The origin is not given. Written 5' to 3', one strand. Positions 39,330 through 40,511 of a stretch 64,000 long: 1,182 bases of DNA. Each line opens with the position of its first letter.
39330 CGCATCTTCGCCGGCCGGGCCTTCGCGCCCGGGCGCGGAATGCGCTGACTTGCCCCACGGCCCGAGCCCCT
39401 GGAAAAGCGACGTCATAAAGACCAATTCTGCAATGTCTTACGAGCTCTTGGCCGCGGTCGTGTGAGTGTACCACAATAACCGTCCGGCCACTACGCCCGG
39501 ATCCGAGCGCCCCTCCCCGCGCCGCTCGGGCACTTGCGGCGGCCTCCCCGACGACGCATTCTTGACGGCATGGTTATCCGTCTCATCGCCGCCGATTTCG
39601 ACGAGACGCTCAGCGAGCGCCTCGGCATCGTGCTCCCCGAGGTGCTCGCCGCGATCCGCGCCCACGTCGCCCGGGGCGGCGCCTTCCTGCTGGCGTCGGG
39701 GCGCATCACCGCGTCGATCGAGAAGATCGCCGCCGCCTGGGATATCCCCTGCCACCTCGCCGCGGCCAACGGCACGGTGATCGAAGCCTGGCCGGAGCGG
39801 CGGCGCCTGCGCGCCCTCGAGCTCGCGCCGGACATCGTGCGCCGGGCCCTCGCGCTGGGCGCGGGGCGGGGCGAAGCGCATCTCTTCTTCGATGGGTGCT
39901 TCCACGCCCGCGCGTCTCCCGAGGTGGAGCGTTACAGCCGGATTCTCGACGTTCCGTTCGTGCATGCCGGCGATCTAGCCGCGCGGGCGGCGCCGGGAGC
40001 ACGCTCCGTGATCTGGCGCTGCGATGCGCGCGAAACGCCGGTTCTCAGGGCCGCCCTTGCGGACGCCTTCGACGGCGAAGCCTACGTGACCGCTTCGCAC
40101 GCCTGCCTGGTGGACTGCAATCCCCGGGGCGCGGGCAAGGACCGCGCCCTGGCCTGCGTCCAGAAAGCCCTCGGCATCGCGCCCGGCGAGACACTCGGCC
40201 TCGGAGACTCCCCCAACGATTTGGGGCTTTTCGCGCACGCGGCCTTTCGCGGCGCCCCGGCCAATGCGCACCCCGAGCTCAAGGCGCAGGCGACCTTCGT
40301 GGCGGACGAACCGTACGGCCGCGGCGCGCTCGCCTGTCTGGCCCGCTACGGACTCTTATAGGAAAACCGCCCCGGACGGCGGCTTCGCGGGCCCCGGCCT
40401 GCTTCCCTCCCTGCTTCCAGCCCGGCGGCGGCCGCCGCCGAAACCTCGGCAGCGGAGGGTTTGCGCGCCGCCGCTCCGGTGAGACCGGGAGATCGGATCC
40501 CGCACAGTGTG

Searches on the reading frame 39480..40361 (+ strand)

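Call 39: search_protein_families(library=pfam, proteins=[window:39480-40361:+], max_evalue=0.001)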
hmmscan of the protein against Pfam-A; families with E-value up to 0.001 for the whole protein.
window:39480-40361:+ (293 aa): 3 families
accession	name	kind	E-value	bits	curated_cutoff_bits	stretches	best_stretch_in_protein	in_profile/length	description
PF08282.18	Hydrolase_3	-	5.6e-22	79.1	20.9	1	36-277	1-245/255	haloacid dehalogenase-like hydrolase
PF05116.19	S6PP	-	1.9e-09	37.9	20.3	1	201-292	147-247/247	Sucrose-6F-phosphate phosphohydrolase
PF12710.13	HAD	-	8.5e-06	26.8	27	0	26-88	60-123/189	haloacid dehalogenase-like hydrolase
